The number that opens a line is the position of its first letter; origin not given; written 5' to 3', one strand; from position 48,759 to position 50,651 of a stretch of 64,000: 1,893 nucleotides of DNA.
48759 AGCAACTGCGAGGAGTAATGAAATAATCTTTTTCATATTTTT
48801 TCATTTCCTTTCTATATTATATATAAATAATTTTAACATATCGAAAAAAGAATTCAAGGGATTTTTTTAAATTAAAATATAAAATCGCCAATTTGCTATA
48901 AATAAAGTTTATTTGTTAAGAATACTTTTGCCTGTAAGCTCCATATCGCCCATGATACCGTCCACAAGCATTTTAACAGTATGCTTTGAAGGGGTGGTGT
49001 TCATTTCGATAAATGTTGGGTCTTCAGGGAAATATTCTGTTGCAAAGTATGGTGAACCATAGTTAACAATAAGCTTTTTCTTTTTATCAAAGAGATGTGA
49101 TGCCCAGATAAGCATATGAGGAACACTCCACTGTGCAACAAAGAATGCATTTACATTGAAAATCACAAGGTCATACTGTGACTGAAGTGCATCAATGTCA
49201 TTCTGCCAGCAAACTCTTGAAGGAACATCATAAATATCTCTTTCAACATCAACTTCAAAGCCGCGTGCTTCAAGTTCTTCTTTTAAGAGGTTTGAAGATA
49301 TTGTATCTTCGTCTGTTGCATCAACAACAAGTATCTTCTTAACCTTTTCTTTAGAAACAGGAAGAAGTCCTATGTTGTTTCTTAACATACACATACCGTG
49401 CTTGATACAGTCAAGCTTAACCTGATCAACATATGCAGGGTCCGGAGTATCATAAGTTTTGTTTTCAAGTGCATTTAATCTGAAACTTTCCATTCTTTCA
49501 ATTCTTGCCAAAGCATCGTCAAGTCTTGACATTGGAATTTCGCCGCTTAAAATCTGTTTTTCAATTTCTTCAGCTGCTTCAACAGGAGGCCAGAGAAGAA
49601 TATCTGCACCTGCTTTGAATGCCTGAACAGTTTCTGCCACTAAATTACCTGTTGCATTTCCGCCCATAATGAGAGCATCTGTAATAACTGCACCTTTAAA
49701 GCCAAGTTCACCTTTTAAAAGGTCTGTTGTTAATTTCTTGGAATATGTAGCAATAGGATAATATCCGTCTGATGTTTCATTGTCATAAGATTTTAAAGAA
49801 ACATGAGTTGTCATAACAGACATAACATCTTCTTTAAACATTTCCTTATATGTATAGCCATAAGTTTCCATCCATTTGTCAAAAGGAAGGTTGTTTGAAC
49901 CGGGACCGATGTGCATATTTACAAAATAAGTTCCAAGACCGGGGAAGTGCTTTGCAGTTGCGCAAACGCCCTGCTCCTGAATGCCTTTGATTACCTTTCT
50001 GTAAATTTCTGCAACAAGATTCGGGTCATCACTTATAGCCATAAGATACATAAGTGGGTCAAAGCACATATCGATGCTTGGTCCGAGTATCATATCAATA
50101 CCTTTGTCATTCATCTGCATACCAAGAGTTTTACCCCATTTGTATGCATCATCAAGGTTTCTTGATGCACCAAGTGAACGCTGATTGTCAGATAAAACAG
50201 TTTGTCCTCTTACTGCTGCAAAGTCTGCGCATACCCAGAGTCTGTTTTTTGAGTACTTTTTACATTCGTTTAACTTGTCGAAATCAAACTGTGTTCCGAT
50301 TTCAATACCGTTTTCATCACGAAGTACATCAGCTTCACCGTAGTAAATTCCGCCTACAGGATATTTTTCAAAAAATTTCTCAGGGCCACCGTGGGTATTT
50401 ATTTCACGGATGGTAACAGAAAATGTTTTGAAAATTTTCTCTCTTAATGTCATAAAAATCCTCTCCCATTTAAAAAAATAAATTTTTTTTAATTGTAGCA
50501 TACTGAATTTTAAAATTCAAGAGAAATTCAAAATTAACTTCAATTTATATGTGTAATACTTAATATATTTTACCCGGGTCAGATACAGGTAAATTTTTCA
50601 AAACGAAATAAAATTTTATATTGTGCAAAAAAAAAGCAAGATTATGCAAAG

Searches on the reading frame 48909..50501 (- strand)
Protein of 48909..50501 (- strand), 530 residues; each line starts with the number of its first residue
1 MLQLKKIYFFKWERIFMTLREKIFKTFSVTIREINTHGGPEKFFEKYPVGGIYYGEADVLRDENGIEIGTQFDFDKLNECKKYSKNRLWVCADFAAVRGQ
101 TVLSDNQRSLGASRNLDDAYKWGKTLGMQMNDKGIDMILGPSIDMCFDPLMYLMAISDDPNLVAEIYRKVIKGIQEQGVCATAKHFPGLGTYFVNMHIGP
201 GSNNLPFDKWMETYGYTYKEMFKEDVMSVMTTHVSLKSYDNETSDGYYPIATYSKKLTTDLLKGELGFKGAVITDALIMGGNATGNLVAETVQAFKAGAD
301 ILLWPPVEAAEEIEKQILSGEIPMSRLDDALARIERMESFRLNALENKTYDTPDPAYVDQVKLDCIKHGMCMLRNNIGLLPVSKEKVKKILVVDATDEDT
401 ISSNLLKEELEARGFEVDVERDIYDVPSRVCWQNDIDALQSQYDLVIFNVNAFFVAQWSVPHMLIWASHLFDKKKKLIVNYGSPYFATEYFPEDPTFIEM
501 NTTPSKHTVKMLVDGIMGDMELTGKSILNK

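Call 102: search_protein_families(library=pfam, proteins=[window:48909-50501:-], max_evalue=0.0001)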
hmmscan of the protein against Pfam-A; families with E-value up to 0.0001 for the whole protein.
window:48909-50501:- (530 aa): 1 family
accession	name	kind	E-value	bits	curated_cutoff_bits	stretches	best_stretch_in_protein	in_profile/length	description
PF00933.27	Glyco_hydro_3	-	9.8e-44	150.5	27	1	41-336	21-315/316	Glycosyl hydrolase family 3 N terminal domain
